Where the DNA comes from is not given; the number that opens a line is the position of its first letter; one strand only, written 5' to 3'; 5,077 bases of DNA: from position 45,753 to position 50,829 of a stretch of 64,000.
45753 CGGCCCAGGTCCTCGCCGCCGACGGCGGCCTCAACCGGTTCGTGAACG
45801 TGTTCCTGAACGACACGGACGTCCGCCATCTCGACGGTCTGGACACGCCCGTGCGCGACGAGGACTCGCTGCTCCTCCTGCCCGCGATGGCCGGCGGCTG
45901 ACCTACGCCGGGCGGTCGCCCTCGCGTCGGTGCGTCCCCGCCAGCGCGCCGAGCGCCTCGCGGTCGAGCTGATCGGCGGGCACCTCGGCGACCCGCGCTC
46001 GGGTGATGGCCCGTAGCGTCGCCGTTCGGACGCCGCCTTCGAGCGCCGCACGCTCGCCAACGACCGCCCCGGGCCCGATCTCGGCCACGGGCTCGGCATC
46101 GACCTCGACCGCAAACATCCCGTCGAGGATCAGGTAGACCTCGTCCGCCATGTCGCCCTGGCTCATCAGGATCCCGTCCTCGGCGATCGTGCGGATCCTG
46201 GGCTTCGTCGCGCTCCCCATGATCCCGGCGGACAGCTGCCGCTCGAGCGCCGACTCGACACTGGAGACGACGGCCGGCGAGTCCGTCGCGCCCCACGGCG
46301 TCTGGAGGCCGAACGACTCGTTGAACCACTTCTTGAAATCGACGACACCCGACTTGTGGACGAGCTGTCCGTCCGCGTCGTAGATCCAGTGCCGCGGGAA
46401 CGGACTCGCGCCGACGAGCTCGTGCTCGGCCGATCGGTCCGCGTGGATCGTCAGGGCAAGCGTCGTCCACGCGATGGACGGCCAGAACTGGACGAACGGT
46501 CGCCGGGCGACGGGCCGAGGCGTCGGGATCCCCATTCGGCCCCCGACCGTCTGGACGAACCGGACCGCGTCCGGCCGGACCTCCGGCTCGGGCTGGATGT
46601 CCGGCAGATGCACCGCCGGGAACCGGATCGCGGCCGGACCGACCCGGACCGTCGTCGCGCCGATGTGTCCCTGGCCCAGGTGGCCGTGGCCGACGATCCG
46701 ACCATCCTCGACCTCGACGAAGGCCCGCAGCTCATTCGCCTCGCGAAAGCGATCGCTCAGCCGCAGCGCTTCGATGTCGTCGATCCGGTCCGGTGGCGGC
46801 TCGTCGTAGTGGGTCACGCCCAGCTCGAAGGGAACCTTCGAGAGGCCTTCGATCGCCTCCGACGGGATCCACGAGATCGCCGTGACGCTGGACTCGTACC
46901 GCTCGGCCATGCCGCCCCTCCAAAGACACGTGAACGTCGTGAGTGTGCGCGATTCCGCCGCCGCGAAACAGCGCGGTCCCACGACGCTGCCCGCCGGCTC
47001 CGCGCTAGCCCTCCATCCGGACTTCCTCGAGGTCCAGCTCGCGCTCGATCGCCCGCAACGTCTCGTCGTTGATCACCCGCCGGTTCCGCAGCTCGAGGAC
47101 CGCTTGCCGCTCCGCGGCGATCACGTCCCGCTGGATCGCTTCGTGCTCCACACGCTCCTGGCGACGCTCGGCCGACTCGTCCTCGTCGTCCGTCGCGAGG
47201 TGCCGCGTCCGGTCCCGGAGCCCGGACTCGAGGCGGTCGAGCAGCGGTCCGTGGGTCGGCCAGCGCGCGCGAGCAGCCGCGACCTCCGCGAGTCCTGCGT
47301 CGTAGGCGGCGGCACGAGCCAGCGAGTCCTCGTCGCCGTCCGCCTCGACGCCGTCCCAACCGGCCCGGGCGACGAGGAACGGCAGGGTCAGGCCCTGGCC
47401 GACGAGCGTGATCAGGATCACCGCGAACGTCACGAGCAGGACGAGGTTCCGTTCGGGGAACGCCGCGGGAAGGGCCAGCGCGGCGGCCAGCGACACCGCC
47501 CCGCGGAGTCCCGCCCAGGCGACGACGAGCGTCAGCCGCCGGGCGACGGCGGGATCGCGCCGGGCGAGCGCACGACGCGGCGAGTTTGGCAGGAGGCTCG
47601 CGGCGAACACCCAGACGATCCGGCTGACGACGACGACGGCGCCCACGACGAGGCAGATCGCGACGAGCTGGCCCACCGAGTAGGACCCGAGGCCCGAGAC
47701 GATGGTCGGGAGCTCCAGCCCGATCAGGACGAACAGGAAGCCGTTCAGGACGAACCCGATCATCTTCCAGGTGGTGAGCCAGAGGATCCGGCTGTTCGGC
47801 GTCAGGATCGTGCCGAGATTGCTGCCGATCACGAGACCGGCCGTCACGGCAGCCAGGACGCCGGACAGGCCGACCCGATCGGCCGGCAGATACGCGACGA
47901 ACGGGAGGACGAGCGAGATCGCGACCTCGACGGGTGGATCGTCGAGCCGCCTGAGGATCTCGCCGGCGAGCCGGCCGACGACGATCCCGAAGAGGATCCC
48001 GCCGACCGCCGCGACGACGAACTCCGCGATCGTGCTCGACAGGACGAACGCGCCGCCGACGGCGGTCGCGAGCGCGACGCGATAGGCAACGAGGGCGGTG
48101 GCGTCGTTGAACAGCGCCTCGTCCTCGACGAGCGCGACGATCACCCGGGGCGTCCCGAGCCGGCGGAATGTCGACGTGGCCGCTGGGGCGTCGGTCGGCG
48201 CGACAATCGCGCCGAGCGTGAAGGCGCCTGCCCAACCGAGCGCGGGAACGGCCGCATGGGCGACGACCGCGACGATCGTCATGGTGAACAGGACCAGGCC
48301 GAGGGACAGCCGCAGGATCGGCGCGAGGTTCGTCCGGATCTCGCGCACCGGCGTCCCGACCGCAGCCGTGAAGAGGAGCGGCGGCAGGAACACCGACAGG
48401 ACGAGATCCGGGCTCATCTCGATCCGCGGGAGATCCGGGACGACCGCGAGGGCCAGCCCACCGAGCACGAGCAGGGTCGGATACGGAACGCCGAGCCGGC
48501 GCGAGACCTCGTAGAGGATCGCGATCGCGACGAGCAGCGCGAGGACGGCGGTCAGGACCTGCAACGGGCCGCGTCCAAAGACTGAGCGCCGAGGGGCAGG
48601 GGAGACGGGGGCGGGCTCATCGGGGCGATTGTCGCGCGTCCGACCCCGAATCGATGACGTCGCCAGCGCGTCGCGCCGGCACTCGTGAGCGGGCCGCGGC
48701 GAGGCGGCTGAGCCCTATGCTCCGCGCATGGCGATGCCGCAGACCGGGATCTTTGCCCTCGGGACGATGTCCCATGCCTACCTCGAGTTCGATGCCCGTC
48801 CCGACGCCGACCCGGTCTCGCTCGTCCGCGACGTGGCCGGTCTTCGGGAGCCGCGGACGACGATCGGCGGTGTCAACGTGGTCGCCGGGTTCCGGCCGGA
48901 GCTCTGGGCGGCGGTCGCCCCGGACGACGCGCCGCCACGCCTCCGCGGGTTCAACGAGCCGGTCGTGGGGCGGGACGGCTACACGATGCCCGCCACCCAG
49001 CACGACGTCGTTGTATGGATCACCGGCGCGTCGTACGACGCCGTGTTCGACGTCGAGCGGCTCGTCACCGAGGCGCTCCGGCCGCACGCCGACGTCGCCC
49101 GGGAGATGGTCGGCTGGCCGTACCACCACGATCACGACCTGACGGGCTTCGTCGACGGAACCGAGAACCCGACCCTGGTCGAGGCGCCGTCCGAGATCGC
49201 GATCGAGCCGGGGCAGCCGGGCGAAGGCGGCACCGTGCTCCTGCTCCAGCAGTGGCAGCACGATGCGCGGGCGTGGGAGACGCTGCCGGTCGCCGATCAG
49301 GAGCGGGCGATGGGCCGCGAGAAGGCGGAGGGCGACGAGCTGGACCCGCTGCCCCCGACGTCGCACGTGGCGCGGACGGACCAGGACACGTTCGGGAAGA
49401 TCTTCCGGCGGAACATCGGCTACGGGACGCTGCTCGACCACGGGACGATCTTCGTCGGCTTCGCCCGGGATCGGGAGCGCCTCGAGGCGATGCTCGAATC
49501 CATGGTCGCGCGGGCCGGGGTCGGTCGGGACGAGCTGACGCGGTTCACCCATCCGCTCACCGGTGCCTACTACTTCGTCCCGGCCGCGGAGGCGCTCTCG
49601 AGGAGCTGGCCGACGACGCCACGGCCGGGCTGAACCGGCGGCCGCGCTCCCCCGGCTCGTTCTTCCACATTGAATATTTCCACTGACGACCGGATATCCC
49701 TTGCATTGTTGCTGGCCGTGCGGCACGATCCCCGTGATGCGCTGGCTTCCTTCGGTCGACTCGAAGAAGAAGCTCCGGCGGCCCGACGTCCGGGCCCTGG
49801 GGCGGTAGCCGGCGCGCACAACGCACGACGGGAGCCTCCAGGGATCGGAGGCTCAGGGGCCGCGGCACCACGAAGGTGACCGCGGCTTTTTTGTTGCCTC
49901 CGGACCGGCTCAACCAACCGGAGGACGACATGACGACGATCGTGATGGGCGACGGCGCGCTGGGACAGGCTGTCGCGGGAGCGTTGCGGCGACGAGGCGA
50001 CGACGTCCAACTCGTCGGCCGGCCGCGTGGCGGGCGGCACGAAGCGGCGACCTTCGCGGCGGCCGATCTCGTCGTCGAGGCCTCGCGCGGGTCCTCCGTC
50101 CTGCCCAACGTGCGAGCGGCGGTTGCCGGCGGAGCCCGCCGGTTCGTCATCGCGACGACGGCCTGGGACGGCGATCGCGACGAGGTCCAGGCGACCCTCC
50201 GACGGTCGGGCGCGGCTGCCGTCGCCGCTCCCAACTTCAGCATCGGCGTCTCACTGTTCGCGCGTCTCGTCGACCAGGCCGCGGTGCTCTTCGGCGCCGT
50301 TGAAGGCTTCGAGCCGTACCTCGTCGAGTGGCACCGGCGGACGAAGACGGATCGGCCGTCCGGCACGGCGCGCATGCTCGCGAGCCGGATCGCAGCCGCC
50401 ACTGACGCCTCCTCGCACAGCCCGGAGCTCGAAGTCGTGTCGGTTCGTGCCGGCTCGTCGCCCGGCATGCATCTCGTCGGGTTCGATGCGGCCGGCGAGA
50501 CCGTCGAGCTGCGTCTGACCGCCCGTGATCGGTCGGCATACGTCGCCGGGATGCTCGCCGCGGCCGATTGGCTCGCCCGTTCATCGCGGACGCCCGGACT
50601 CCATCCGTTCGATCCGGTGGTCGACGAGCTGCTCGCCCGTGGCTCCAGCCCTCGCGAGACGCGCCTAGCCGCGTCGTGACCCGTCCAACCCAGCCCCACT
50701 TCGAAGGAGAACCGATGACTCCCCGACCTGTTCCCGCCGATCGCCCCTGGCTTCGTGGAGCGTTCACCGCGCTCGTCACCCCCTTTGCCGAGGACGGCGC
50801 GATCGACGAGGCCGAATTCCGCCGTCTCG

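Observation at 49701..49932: Three consecutive Lys codons in a tiny leader ORF, then a strong terminator, in front of dapB-dapA-dapD-lysA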

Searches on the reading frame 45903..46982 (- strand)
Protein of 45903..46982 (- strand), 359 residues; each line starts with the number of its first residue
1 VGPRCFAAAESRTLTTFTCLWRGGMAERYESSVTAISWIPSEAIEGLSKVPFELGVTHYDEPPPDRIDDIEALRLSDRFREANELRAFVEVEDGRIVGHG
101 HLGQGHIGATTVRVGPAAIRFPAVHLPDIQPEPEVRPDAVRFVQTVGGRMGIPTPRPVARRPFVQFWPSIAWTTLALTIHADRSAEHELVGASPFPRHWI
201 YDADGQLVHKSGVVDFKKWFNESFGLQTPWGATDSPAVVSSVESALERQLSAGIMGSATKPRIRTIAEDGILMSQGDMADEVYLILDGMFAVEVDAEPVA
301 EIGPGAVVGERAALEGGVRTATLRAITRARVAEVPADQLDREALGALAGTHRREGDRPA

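Call 58: search_protein_families(library=pfam, proteins=[window:45903-46982:-])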
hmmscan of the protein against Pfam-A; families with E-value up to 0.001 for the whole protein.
window:45903-46982:- (359 aa): 1 family
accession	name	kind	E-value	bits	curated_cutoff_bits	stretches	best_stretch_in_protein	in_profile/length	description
PF00027.35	cNMP_binding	-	3.6e-14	52.9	27.5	1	265-341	3-84/89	Cyclic nucleotide-binding domain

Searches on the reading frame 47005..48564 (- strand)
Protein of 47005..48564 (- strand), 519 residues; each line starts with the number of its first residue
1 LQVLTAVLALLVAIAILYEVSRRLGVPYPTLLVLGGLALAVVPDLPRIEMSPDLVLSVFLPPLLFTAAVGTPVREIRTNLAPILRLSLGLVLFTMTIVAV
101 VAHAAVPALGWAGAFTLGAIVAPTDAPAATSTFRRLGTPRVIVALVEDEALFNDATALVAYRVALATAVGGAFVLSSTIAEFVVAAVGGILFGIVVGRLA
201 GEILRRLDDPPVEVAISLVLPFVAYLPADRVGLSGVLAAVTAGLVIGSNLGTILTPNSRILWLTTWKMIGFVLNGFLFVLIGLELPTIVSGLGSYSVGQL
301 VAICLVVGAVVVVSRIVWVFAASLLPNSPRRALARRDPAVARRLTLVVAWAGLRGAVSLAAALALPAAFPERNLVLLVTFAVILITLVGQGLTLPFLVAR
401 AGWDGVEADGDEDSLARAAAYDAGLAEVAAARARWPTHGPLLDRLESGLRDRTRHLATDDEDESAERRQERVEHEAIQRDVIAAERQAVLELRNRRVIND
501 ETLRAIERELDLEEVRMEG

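Call 58: search_protein_families(library=pfam, proteins=[window:47005-48564:-])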
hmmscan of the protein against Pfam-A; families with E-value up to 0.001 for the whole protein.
window:47005-48564:- (519 aa): 1 family
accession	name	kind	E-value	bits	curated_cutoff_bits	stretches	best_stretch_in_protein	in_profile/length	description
PF00999.27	Na_H_Exchanger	-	2.2e-60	205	26.2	1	11-399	3-374/375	Sodium/hydrogen exchanger, transmembrane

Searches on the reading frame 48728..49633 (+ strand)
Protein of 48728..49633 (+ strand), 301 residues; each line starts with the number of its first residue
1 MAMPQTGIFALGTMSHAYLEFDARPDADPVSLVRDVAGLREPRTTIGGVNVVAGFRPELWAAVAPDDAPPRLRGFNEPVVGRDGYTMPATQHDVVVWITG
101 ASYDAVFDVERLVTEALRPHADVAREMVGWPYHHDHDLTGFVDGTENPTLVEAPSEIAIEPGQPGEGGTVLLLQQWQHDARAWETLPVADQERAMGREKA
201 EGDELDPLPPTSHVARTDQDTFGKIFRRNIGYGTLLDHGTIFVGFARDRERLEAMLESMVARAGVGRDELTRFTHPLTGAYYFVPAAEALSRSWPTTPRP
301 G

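Call 7: search_protein_families(library=pfam, proteins=[window:48728-49633:+])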
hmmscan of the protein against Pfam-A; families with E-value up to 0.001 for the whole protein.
window:48728-49633:+ (301 aa): 2 families
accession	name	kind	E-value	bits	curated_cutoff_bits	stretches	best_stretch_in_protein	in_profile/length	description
PF20628.3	Dyp_perox_C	-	7.5e-36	123.8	20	1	135-288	2-165/166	Dyp-type peroxidase, C-terminal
PF04261.18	Dyp_perox_N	-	6.3e-05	23.4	20.4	1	50-130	66-145/146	Dyp-type peroxidase, N-terminal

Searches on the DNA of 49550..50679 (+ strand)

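Call 4: search_rna_families(source=window, start=49550, end=50050, threshold=evalue, max_evalue=10, show_alignments=5)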
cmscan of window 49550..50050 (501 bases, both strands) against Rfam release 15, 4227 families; matches with E-value up to 10: 2.
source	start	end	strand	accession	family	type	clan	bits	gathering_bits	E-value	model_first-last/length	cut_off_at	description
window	49837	49893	+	RF01388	isrD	Gene; sRNA;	-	14.4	37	4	1-51/51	no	isrD Hfq binding RNA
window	49857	49943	-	RF02236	asX2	Gene; sRNA;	-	13.4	70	5.7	1-87/87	no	Xanthomonas sRNA asX2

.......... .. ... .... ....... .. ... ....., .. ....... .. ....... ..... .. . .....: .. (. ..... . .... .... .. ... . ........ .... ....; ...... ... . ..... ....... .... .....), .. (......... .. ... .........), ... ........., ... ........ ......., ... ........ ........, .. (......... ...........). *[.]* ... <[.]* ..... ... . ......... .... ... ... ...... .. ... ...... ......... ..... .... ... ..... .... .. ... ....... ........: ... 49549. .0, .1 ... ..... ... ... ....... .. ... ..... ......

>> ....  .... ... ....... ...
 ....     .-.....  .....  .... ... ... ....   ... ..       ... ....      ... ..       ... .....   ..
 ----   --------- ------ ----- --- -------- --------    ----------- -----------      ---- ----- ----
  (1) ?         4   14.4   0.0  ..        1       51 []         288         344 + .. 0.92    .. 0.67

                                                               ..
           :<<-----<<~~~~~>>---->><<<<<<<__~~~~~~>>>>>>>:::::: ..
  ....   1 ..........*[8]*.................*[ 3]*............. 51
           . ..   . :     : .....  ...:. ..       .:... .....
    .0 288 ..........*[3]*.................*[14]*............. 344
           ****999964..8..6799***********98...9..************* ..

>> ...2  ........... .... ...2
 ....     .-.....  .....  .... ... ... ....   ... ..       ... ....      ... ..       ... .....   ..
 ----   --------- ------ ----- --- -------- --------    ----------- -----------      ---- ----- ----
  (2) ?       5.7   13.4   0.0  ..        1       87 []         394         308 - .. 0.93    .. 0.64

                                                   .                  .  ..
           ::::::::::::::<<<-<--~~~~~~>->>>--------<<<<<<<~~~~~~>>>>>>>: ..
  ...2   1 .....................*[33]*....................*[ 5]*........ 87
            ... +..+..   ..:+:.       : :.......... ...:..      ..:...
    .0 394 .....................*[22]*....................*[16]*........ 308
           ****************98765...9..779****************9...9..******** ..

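Call 56: search_rna_families(sources=[L001, L027, L057, L061, L045, L004, L060, L019, L036, L082], threshold=gathering)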
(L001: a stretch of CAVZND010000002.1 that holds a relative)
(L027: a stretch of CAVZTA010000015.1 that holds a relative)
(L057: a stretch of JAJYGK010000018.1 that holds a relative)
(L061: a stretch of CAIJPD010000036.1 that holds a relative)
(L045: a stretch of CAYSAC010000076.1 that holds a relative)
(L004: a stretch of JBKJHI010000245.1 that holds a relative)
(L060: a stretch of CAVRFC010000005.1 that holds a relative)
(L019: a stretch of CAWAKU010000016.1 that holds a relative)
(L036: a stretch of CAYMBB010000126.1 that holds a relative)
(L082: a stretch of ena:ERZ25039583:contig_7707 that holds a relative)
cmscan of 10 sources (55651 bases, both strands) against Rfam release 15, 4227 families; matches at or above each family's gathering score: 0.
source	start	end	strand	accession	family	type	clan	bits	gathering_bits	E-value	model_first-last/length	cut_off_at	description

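Call 68: build_rna_model(alignment_id=A2, structure=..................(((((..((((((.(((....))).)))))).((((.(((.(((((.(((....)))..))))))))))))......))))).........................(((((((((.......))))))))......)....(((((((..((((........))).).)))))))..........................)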
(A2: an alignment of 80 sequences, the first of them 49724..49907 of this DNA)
Model R1 built from alignment A2 (80 sequences, 220 columns); structure: as given.
model positions 184; base pairs 49; branch points 3; effective number of sequences 1.73; information 0.59 bits per position. Calibrated on 0.2 Mb of random sequence (short: E-values are rough).
structure used (alignment columns):
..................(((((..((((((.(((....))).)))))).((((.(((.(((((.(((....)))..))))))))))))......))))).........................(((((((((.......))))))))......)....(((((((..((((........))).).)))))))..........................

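Call 69: search_with_rna_model(model_id=R1, source=window, filters=off, max_evalue=10)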
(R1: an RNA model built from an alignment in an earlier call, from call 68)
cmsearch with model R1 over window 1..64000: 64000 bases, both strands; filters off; matches with E-value up to 10: 97.
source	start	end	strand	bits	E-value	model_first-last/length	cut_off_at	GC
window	49731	49906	+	126.5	2.5e-33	1-184/184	no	0.7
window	11377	11435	+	18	0.0011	105-164/184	no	0.69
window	49859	49886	-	16.5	0.0029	137-164/184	no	0.79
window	51844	51871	+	10.7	0.11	47-74/184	no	0.86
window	17039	17067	+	10.2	0.15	45-76/184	no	0.9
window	58251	58419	-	9.9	0.18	1-184/184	no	0.69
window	15387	15412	+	9.9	0.19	138-163/184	no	0.77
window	44016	44032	-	9.3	0.27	112-128/184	no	0.82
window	53067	53122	+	9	0.32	10-89/184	no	0.79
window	15387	15412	-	8.5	0.45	138-163/184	no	0.77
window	22723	22742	-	8.4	0.46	51-71/184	no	0.9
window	37313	37477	-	8.4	0.48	1-184/184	no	0.65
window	13137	13161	-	8.2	0.55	108-132/184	no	0.84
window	2253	2273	-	7.9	0.64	141-160/184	no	0.71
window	21472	21499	+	7.6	0.8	138-163/184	no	0.82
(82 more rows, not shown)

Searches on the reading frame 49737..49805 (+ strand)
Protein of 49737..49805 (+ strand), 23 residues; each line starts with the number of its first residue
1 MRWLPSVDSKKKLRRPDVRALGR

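Call 72: search_protein_families(library=ncbifam, proteins=[window:49737-49805:+], max_evalue=10)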
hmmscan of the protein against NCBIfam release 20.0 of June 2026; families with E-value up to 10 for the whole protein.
seq(23 aa): 0 families

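Call 73: search_protein_families(library=pfam, proteins=[window:49737-49805:+], max_evalue=10)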
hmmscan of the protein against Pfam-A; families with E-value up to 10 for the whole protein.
seq(23 aa): 0 families
